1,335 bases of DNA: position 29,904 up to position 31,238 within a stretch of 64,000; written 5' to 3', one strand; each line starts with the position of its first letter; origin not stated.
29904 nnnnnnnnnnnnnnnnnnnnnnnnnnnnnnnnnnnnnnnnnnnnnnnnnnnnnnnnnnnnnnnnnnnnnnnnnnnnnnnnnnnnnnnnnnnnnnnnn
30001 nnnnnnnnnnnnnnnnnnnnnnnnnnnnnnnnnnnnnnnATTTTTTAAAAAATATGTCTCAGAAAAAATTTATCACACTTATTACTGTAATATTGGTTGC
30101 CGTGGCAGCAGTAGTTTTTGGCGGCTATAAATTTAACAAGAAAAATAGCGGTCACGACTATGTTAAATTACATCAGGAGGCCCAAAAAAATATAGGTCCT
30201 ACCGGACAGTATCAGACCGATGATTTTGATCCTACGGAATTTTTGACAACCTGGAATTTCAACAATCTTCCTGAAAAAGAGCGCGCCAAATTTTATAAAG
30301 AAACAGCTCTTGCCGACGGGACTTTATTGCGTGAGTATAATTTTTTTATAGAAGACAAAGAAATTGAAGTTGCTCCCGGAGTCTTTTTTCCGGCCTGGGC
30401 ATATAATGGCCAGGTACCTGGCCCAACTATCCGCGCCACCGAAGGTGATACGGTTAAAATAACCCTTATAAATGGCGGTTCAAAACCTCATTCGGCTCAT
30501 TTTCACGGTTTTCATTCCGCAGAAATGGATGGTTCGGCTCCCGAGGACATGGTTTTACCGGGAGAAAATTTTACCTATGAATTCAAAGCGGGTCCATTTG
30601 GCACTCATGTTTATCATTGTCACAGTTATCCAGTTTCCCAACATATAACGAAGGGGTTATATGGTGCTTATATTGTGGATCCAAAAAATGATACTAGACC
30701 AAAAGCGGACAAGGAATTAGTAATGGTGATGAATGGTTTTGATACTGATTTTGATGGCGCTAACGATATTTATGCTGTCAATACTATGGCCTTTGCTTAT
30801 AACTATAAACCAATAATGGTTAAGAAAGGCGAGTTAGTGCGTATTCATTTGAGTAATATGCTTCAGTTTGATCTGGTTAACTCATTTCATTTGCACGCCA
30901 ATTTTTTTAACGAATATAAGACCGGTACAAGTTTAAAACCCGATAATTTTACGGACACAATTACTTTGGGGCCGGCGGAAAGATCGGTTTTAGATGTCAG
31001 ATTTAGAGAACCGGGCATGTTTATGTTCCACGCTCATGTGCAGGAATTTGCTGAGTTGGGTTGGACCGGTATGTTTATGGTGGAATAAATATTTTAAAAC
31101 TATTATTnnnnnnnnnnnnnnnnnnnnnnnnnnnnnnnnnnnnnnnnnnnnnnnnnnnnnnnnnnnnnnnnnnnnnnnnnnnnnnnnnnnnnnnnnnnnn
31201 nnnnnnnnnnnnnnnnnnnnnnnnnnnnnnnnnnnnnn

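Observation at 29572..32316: Metalloregulated operon: MntR/DtxR repressor with a perfect 16-bp operator, then a membrane-anchored two-domain copper oxidase and a ZIP permease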

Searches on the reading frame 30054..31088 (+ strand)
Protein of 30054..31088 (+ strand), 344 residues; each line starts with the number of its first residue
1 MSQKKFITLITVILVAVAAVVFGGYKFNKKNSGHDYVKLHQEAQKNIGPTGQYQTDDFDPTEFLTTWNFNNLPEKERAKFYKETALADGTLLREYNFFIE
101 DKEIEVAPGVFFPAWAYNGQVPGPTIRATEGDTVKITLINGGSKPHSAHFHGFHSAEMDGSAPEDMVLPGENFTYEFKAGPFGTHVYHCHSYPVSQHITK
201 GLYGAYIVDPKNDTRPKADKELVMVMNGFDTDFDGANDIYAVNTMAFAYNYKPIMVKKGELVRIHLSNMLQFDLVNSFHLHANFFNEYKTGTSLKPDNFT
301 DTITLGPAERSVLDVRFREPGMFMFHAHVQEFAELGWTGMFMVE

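Call 5: search_protein_families(library=pfam, proteins=[window:30054-31088:+], max_evalue=0.01)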
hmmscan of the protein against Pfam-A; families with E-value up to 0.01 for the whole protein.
window:30054-31088:+ (344 aa): 2 families
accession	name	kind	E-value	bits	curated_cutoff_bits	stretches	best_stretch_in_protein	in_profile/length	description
PF07732.21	Cu-oxidase_3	-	1.8e-27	96.2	21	1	104-212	7-118/119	Multicopper oxidase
PF07731.20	Cu-oxidase_2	-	5.4e-26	91.4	20.4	2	231-343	19-133/137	Multicopper oxidase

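Call 6: search_protein_families(library=ncbifam, proteins=[window:30054-31088:+], max_evalue=0.01)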
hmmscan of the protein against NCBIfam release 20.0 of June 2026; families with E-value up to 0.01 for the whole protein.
window:30054-31088:+ (344 aa): 10 families
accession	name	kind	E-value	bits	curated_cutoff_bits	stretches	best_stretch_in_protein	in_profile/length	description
TIGR02376.1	Cu_nitrite_red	equivalog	3.5e-30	105.5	296.3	1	94-225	29-167/326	copper-containing nitrite reductase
TIGR01480.1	copper_res_A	subfamily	6e-27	94.3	478.95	2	109-229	61-181/593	copper resistance system multicopper oxidase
TIGR03388.1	ascorbase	equivalog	9.3e-17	60.9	614.8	1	116-223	24-136/542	L-ascorbate oxidase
NF008205.1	PRK10965.1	equivalog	4e-15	55.6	525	1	107-214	60-169/529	multicopper oxidase CueO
TIGR03389.1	laccase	equivalog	1.2e-12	47.4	558.9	1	114-227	24-142/539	laccase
TIGR03390.1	ascorbOXfungal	equivalog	4.9e-07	28.6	445.35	1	117-229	32-148/538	L-ascorbate oxidase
NF045554.1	AmiPhnlOxPhsA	equivalog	2.3e-06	26.5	950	0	114-140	45-71/581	O-aminophenol oxidase PhsA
NF008135.0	PRK10883.1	equivalog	0.00023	19.8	581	1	113-210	66-165/471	cell division protein FtsP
TIGR02657.1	amicyanin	equivalog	0.0014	19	110.2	1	124-194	11-75/83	amicyanin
TIGR04246.1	nitrous_NosZ_Gp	equivalog_domain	0.002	16.5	625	1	125-198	500-568/578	Sec-dependent nitrous-oxide reductase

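Call 10: find_homologous_proteins(query=window:30054-31088:+)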
Query window:30054-31088:+ (344 aa): 8000 proteins with E <= 0.001 among 8000 candidates; the best 120 are listed.
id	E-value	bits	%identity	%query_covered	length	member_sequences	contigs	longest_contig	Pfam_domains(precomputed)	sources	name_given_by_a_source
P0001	5.7e-237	803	100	100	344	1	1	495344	PF07731.21,PF07732.22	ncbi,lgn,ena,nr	ncbi:MAG: twin-arginine translocation pathway signal protein [Parcubacteria group bacterium Gr01-101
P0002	9.3e-201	684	84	100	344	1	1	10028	PF07731.21,PF07732.22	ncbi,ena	-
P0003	1.8e-196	670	84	99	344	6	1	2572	PF07731.21,PF07732.22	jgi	-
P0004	8.7e-191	652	81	100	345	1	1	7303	PF07731.21,PF07732.22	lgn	-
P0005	1.3e-189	648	80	100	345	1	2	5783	PF07731.21,PF07732.22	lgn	-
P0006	1.9e-183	627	79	94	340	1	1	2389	PF07731.21,PF07732.22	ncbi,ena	-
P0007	4.8e-183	626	78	97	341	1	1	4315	PF07731.21,PF07732.22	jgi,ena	-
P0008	1.9e-181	621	79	96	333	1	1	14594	PF07731.21,PF07732.22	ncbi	-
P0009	2.5e-181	620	76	99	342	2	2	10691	PF07731.21,PF07732.22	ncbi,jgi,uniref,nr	ncbi:MAG: hypothetical protein A3C06_01740 [Candidatus Taylorbacteria bacterium RIFCSPHIGHO2_02_FULL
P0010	1.8e-180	618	76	97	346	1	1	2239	PF07731.21,PF07732.22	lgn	-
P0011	5.6e-180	616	76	100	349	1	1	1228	PF07731.21,PF07732.22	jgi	jgi:FtsP/CotA-like multicopper oxidase with cupredoxin domain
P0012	1.1e-179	615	77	95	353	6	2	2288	PF07731.21,PF07732.22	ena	-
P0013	3.0e-177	607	81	90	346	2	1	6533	PF07731.21,PF07732.22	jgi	-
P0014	2.3e-176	604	74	100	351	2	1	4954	PF07731.21,PF07732.22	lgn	-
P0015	9.3e-176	602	74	99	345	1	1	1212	PF07731.21,PF07732.22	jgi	jgi:manganese oxidase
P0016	7.1e-174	596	80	90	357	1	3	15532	PF07731.21,PF07732.22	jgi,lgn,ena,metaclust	metaclust:\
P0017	1.6e-173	595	75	96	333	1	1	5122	PF07731.21,PF07732.22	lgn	-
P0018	1.8e-173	595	73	100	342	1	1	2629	PF07731.21,PF07732.22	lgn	-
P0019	8.1e-171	586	75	97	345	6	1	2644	PF07731.21,PF07732.22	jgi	-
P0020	2.9e-167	574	74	93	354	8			PF07731.21,PF07732.22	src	-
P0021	5.7e-167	573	73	99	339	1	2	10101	PF07731.21,PF07732.22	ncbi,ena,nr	ncbi:multicopper oxidase domain-containing protein [Candidatus Gracilibacteria bacterium]|nr:multico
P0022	7.1e-167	573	78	89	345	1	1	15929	PF07731.21,PF07732.22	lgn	-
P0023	2.6e-161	555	71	96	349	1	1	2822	PF07731.21,PF07732.22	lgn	-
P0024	7.2e-161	553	69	100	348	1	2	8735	PF07731.21,PF07732.22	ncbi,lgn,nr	ncbi:multicopper oxidase domain-containing protein [Candidatus Peregrinibacteria bacterium]|nr:multi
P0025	8.6e-161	553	75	88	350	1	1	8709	PF07731.21,PF07732.22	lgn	-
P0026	2.3e-160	552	78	88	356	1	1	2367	PF07731.21,PF07732.22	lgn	-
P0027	8.2e-159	546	72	97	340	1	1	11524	PF07731.21,PF07732.22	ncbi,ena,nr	ncbi:MAG: multicopper oxidase domain-containing protein [bacterium]|nr:multicopper oxidase domain-co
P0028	1.4e-158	546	69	96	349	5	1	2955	PF07731.21,PF07732.22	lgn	-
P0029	1.6e-158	545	70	100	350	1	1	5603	PF07731.21,PF07732.22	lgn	-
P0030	4.9e-158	544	76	88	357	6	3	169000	PF07731.21,PF07732.22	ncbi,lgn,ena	-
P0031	2.1e-157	542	67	100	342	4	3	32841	PF07731.21,PF07732.22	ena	-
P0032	1.9e-155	535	75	88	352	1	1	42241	PF07731.21,PF07732.22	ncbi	-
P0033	9.2e-154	530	67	99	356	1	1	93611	PF07731.21,PF07732.22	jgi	jgi:manganese oxidase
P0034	1.1e-153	530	74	88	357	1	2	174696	PF07731.21,PF07732.22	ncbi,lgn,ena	-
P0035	6.0e-153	527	70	89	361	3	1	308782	PF07731.21,PF07732.22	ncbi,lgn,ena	-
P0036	1.1e-152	526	67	100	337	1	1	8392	PF07731.21,PF07732.22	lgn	-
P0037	3.1e-152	525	74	88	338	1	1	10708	PF07731.21,PF07732.22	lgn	-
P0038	1.5e-151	523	69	90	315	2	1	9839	PF07731.21,PF07732.22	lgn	-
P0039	1.8e-151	522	67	99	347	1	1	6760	PF07731.21,PF07732.22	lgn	-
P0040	3.0e-151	522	69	91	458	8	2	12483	PF07731.21,PF07732.22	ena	-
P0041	8.0e-151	520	67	97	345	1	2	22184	PF07731.21,PF07732.22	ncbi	-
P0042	4.5e-150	518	66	100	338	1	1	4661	PF07731.21,PF07732.22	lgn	-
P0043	1.3e-149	516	69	89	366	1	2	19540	PF07731.21,PF07732.22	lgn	-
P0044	2.0e-149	516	65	98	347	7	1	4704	PF07731.21,PF07732.22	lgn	-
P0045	2.3e-149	515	69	89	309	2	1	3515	PF07731.21,PF07732.22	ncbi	-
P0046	3.1e-149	515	69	90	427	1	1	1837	PF07731.21,PF07732.22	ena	-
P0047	4.3e-149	514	63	97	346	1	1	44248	PF07731.21,PF07732.22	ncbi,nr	ncbi:multicopper oxidase domain-containing protein [Patescibacteria group bacterium]|nr:multicopper 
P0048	1.1e-148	513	65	99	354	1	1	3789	PF07731.21,PF07732.22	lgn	-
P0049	2.3e-148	512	70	91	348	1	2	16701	PF07731.21,PF07732.22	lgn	-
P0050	3.3e-148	512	68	92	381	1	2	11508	PF07731.21,PF07732.22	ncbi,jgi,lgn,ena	-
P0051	3.4e-148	512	68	91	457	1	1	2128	PF07731.21,PF07732.22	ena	-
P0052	1.1e-147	510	63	99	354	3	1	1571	PF07731.21,PF07732.22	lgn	-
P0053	1.1e-147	510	69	90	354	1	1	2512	PF07731.21,PF07732.22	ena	-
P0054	1.6e-147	509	67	91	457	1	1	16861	PF07731.21,PF07732.22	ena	-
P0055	1.7e-147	509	70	90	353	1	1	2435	PF07731.21,PF07732.22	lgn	-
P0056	2.3e-147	509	65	98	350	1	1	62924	PF07731.21,PF07732.22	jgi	jgi:manganese oxidase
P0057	5.8e-147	507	64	100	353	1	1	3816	PF07731.21,PF07732.22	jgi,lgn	-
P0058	7.3e-147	507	68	91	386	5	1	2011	PF07731.21,PF07732.22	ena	-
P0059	1.0e-146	507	67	92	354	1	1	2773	PF07731.21,PF07732.22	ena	-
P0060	1.1e-146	507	67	91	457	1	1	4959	PF07731.21,PF07732.22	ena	-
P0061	1.1e-146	507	67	92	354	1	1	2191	PF07731.21,PF07732.22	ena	-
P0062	2.7e-146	505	63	100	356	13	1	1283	PF07731.21,PF07732.22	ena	-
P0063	5.0e-146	504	64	99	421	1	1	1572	PF07731.21,PF07732.22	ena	-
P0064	5.1e-146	504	64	97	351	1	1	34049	PF07731.21,PF07732.22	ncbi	-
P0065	1.2e-145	503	67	93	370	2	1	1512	PF07731.21,PF07732.22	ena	-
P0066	1.6e-145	503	68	89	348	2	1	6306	PF07731.21,PF07732.22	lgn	-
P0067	2.7e-145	502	68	90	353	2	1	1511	PF07731.21,PF07732.22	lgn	-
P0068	3.2e-145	502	64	99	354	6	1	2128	PF07731.21,PF07732.22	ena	-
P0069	6.0e-145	501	64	98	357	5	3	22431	PF07731.21,PF07732.22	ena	-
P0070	1.7e-144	499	62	99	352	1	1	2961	PF07731.21,PF07732.22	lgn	-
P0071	6.3e-144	497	66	92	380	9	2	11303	PF07731.21,PF07732.22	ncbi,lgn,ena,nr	ncbi:MAG TPA: multicopper oxidase domain-containing protein [Candidatus Nanoarchaeia archaeon]|nr:mu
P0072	7.8e-144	497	65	92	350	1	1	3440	PF07731.21,PF07732.22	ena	-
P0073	8.2e-144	497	63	98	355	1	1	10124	PF07731.21,PF07732.22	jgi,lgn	-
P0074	8.4e-144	497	65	91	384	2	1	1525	PF07731.21,PF07732.22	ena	-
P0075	1.0e-143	497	67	89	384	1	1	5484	PF07731.21,PF07732.22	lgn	-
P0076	1.7e-143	496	65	92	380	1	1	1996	PF07731.21,PF07732.22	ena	-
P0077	2.0e-143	496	66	92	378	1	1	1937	PF07731.21,PF07732.22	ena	-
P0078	2.1e-143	496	60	100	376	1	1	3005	PF07731.21,PF07732.22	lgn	-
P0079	4.5e-143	495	67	90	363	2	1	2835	PF07731.21,PF07732.22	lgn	-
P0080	4.7e-143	495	67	90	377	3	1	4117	PF07731.21,PF07732.22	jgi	-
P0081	4.8e-143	495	66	92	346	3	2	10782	PF07731.21,PF07732.22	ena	-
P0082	5.9e-143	494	65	92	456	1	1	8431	PF07731.21,PF07732.22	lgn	-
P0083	1.2e-142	493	62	100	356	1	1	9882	PF07731.21,PF07732.22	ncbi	-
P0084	1.4e-142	493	65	92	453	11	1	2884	PF07731.21,PF07732.22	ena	-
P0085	1.4e-142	493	68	89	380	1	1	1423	PF07731.21,PF07732.22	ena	-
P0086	1.5e-142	493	68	88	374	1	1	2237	PF07731.21,PF07732.22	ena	-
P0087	1.9e-142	493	65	92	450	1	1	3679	PF07731.21,PF07732.22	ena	-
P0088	2.0e-142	493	67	90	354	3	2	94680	PF07731.21,PF07732.22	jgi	jgi:manganese oxidase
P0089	2.1e-142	492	65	92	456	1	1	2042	PF07731.21,PF07732.22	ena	-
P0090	2.2e-142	492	65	91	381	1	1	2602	PF07731.21,PF07732.22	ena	-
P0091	2.5e-142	492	66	90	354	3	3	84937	PF07731.21,PF07732.22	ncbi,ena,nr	ncbi:MAG: multicopper oxidase domain-containing protein [Nanoarchaeota archaeon]|nr:multicopper oxid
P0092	2.7e-142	492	66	91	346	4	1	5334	PF07731.21,PF07732.22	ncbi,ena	-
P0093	2.7e-142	492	65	94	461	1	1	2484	PF07731.21,PF07732.22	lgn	-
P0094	3.9e-142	492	63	99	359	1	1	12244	PF07731.21,PF07732.22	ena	-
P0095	4.3e-142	491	67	87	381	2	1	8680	PF07731.21,PF07732.22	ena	-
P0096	4.4e-142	491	64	98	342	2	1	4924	PF07731.21,PF07732.22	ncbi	-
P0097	4.7e-142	491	65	92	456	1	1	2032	PF07731.21,PF07732.22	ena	-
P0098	5.1e-142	491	60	100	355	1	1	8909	PF07731.21,PF07732.22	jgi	-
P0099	5.6e-142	491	67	90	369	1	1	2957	PF07731.21,PF07732.22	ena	-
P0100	6.0e-142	491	65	92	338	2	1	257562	PF07731.21,PF07732.22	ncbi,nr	ncbi:multicopper oxidase domain-containing protein [Candidatus Woesearchaeota archaeon]|nr:multicopp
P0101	6.3e-142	491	62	99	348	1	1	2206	PF07731.21,PF07732.22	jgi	-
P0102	6.8e-142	491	66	90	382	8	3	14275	PF07731.21,PF07732.22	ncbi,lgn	-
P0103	7.1e-142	491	61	99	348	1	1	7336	PF07731.21,PF07732.22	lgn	-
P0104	7.7e-142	491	68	90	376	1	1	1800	PF07731.21,PF07732.22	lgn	-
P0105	1.1e-141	490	65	92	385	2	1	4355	PF07731.21,PF07732.22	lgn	-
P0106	1.7e-141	489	65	92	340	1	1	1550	PF07731.21,PF07732.22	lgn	-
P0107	3.1e-141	489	62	97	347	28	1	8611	PF07731.21,PF07732.22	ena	-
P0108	3.2e-141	489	64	92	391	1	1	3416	PF07731.21,PF07732.22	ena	-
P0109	3.5e-141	488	63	98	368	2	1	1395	PF07731.21,PF07732.22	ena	-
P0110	3.7e-141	488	64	92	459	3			PF07731.21,PF07732.22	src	-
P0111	4.9e-141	488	65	92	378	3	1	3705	PF07731.21,PF07732.22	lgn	-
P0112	5.1e-141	488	67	90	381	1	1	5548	PF07731.21,PF07732.22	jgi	jgi:manganese oxidase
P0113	5.2e-141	488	68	90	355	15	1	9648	PF07731.21,PF07732.22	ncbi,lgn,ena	-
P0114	6.1e-141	488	64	92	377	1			PF07731.21,PF07732.22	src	-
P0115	6.5e-141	488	66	88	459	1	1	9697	PF07731.21,PF07732.22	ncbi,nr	ncbi:MAG: multicopper oxidase domain-containing protein [Nanoarchaeota archaeon]|nr:multicopper oxid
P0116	9.0e-141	487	65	92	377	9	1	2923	PF07731.21,PF07732.22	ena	-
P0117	1.7e-140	486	64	93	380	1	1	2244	PF07731.21,PF07732.22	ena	-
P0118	1.8e-140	486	64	92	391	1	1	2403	PF07731.21,PF07732.22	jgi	jgi:hypothetical protein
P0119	4.5e-140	485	65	91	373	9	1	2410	PF07731.21,PF07732.22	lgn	-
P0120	5.2e-140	485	59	100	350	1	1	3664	PF07731.21,PF07732.22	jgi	-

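Call 11: find_encoding_contigs(protein=window:30054-31088:+, flank=6000, max_places=6)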
Protein window:30054-31088:+ (344 aa): 2 contigs read that carry it; 1 place shown.
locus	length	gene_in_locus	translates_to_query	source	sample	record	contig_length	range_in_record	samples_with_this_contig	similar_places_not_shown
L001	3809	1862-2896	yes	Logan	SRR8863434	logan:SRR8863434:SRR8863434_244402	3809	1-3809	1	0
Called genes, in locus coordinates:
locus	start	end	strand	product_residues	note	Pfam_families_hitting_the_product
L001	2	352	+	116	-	?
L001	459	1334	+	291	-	PF00069:Pkinase, PF07714:PK_Tyr_Ser-Thr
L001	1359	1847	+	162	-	PF01325:Fe_dep_repress, PF13412:HTH_24 (weak), PF02742:Fe_dep_repr_C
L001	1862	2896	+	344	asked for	PF07731:Cu-oxidase_2, PF07732:Cu-oxidase_3, PF07731:Cu-oxidase_2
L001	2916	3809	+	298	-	?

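Call 12: find_related_loci(query=window:30054-31088:+, collection=genome_contigs, flank=5000)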
Query window:30054-31088:+ (344 aa) in genome_contigs; peptide patterns used: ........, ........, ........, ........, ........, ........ (x = any residue, [..] = any of these).
98 stretches matched a pattern; 31 encode a relative of the query (tblastn E <= 1e-3); 31 distinct loci.
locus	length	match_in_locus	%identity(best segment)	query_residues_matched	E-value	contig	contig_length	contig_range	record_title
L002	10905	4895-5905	77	3-343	0e+0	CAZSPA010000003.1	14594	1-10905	MAG TPA_asm: uncultured Candidatus Saccharibacteria bacterium isolate SRP269290_co2_317 genome assembly, contig: NODE_46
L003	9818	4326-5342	76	3-343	0e+0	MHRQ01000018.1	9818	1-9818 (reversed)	MAG: Candidatus Taylorbacteria bacterium RIFCSPHIGHO2_02_FULL_46_13 rifcsphigho2_02_scaffold_26926, whole genome shotgun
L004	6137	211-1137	77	35-343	1e-167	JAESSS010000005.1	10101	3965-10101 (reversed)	MAG: Candidatus Gracilibacteria bacterium isolate NORP293 CoAssembly_320639, whole genome shotgun sequence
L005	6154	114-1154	69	1-343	1e-164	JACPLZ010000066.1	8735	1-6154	MAG: Candidatus Peregrinibacteria bacterium isolate NC_groundwater_534_Ag_S-0.1um_43_8 S35_SO-1_scaffold_631859, whole g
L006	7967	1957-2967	72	12-344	2e-162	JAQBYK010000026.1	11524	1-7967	MAG: bacterium isolate casp150-mb.315 NODE_14342_length_11524_cov_0.064945, whole genome shotgun sequence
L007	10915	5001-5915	75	43-344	8e-159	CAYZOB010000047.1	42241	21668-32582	MAG TPA_asm: uncultured Candidatus Peribacteria bacterium isolate binchicken_co203_530 genome assembly, contig: k141_295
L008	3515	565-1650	60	2-343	3e-158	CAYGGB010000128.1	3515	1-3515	MAG TPA_asm: uncultured Candidatus Peribacteria bacterium isolate ERP113451_co3_12 genome assembly, contig: NODE_30929_l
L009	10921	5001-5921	69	37-343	2e-151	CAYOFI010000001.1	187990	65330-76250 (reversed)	MAG TPA_asm: uncultured Candidatus Peribacteria bacterium isolate SRP278252_co2_829 genome assembly, contig: NODE_74_len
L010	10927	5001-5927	81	35-343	1e-177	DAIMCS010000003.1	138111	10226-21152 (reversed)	MAG TPA_asm: Patescibacteria group bacterium isolate CTOTU25981 NODE_10_length_138111_cov_10.877876, whole genome shotgu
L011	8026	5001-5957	66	27-344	1e-148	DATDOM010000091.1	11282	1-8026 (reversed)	MAG TPA_asm: Candidatus Nanoarchaeia archaeon isolate SMAG_U7894 k141_2323760, whole genome shotgun sequence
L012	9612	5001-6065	62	1-344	1e-146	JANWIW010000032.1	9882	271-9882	MAG: Candidatus Paceibacterota bacterium isolate CRAIB_MAG51 c_000000111720, whole genome shotgun sequence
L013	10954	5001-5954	65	27-343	2e-146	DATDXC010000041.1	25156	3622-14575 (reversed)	MAG TPA_asm: Candidatus Nanoarchaeia archaeon isolate SMAG_U8128 k141_402196, whole genome shotgun sequence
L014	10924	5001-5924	66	36-343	1e-146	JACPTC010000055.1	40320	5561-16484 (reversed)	MAG: Candidatus Woesearchaeota archaeon isolate NC_groundwater_722_Ag_S-0.2um_37_15 S36_SO-2_scaffold_557651, whole geno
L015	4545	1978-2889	67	40-344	3e-148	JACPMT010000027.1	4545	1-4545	MAG: Candidatus Woesearchaeota archaeon isolate NC_groundwater_556_Ag_S-0.1um_39_10 S35_SO-1_scaffold_211706, whole geno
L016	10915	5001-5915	66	40-344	3e-142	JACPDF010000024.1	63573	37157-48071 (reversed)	MAG: Candidatus Woesearchaeota archaeon isolate NC_groundwater_302_Ag_B-0.1um_38_13 S7_GD2017_3_B1_scaffold_230, whole g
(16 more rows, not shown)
